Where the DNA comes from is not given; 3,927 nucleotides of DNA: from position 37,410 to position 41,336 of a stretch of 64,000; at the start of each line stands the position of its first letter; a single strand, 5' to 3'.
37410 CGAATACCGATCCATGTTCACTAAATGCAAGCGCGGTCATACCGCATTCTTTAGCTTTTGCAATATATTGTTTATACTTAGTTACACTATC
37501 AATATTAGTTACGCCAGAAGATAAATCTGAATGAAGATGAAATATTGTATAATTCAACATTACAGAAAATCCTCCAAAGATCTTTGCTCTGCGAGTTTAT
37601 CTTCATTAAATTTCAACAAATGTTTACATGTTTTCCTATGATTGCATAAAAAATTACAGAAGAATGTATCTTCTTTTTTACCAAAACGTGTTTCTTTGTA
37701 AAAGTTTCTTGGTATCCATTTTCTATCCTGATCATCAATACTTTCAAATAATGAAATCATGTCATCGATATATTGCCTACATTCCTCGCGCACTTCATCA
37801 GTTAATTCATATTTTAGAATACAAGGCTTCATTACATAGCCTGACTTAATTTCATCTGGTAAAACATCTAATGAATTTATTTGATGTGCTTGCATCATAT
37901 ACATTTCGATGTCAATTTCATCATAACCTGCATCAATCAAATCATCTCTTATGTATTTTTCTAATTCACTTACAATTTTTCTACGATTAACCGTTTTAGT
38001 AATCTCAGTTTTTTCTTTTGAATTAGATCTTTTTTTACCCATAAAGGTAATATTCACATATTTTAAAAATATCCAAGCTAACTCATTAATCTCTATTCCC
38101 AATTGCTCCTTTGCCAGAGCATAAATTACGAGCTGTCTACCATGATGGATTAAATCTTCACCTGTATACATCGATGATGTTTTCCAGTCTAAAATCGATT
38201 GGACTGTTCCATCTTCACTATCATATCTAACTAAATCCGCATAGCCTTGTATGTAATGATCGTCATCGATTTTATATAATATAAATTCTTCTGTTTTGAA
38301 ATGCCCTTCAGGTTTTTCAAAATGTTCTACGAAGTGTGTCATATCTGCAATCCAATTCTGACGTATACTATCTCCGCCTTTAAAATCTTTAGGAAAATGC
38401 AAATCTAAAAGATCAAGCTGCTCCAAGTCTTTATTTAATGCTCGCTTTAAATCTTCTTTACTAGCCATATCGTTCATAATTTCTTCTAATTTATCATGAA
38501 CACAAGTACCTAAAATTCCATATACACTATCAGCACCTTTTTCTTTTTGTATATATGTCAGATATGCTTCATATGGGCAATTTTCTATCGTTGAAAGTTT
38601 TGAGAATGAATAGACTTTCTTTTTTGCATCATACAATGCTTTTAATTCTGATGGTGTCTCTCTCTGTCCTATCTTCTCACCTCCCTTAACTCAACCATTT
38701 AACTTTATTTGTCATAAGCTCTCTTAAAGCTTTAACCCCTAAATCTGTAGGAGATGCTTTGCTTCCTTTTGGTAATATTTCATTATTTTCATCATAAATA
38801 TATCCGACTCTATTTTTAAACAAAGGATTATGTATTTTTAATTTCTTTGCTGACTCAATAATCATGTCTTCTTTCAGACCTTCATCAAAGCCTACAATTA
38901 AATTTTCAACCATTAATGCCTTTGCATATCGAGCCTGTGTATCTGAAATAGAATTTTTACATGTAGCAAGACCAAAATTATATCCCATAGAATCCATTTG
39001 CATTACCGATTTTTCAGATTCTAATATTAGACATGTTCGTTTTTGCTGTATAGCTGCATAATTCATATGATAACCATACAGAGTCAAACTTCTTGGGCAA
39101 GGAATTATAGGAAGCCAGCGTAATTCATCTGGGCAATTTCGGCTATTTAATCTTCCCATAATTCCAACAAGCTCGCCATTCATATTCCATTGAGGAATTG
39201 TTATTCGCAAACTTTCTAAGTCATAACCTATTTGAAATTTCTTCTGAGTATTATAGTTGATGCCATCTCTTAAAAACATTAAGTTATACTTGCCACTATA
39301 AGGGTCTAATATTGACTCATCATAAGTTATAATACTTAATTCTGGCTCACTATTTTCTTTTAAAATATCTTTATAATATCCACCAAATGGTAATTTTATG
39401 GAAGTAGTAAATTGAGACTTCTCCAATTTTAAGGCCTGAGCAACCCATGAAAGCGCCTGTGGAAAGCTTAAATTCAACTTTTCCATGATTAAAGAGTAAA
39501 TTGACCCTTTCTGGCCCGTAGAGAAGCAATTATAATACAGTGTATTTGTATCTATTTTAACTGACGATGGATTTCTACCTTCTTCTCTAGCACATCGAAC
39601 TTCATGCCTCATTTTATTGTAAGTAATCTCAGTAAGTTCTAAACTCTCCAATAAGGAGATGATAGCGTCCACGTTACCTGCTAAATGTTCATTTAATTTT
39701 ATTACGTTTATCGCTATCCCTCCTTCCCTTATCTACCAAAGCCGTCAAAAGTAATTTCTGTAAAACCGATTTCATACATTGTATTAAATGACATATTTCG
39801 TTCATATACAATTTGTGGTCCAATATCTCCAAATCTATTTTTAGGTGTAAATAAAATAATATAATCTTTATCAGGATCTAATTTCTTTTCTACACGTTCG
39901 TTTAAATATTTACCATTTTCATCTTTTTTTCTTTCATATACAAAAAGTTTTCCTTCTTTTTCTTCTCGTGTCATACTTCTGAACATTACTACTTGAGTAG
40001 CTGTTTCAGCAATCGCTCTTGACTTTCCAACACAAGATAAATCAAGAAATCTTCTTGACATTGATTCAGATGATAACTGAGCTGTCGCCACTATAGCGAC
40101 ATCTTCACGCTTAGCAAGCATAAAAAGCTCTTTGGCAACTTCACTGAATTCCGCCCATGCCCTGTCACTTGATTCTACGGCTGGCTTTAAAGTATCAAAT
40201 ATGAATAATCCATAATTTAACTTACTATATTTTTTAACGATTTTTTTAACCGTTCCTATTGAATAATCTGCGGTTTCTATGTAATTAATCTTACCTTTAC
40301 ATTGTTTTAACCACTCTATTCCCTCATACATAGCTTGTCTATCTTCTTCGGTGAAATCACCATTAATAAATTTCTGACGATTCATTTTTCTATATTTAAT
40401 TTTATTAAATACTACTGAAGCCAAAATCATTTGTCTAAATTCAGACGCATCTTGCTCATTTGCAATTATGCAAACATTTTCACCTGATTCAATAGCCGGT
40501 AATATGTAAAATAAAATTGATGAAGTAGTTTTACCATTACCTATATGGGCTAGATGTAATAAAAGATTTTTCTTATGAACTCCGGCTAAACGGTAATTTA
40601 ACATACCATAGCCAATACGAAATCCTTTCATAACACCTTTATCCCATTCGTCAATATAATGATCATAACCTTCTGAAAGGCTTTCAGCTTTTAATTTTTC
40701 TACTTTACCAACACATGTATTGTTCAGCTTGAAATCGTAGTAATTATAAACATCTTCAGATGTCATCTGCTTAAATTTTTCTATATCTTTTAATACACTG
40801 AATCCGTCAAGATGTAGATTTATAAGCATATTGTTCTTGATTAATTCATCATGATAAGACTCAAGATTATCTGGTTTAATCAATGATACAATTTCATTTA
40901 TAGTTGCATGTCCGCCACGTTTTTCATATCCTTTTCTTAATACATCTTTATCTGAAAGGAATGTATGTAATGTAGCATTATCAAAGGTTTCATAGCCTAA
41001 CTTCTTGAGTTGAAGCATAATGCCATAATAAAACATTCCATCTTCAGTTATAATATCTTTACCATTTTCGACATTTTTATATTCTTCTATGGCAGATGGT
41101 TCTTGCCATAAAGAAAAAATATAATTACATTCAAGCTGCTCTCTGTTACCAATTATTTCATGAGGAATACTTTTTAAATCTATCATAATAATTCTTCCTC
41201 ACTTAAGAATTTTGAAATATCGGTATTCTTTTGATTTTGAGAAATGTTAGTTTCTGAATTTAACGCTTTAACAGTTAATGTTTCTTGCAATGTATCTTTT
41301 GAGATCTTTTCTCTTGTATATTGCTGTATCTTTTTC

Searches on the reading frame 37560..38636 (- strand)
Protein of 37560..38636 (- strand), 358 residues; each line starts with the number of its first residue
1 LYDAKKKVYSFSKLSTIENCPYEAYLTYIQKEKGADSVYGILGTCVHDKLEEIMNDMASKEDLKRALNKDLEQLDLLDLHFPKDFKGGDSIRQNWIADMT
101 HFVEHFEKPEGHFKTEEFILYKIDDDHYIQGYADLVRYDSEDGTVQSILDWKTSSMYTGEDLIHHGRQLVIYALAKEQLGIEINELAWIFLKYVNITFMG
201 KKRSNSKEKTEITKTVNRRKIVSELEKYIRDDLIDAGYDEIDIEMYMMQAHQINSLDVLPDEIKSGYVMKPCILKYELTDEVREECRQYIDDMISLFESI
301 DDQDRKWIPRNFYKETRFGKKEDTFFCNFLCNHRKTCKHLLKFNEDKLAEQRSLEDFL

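Call 36: search_protein_families(library=pfam, proteins=[window:37560-38636:-], max_evalue=0.001)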
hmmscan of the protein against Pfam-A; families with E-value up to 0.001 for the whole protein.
window:37560-38636:- (358 aa): 1 family
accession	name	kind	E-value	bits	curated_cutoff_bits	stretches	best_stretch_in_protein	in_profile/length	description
PF12705.13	PDDEXK_1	-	4.7e-16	59.9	22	1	10-231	3-219/247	PD-(D/E)XK nuclease superfamily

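Call 37: search_protein_families(library=phrogs, proteins=[window:37560-38636:-], max_evalue=0.00001)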
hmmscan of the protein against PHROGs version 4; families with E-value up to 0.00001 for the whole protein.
window:37560-38636:- (358 aa): 2 families
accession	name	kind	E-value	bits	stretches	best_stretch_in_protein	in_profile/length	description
phrog_1218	-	DNA, RNA and nucleotide metabolism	1.1e-26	95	1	4-348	5-340/364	exonuclease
phrog_69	-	DNA, RNA and nucleotide metabolism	8.6e-18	65.6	1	2-180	83-251/501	exonuclease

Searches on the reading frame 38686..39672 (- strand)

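Call 36: search_protein_families(library=pfam, proteins=[window:38686-39672:-], max_evalue=0.001)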
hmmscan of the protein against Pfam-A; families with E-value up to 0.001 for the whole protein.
window:38686-39672:- (328 aa): 1 family
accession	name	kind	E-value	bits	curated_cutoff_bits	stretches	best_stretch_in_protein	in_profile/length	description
PF01807.25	Zn_ribbon_DnaG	-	6.9e-06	26.2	24.9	1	25-85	34-93/98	CHC2 zinc finger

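Call 37: search_protein_families(library=phrogs, proteins=[window:38686-39672:-], max_evalue=0.00001)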
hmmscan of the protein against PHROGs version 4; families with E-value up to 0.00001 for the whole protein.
window:38686-39672:- (328 aa): 1 family
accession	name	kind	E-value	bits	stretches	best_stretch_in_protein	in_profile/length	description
phrog_47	-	DNA, RNA and nucleotide metabolism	4.6e-34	119.1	1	4-325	31-335/947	DNA primase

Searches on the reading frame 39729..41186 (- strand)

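Call 36: search_protein_families(library=pfam, proteins=[window:39729-41186:-], max_evalue=0.001)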
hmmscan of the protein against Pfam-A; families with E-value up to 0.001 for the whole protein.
window:39729-41186:- (485 aa): 1 family
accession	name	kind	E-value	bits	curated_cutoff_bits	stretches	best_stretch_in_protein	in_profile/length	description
PF03796.21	DnaB_C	-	3.7e-13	49.9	27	1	188-408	1-218/255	DnaB-like helicase C terminal domain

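Call 37: search_protein_families(library=phrogs, proteins=[window:39729-41186:-], max_evalue=0.00001)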
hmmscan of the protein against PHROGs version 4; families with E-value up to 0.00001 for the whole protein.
window:39729-41186:- (485 aa): 1 family
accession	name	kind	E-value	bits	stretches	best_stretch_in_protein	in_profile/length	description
phrog_19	-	DNA, RNA and nucleotide metabolism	2.8e-43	149.7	1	54-474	199-582/621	DnaB-like replicative helicase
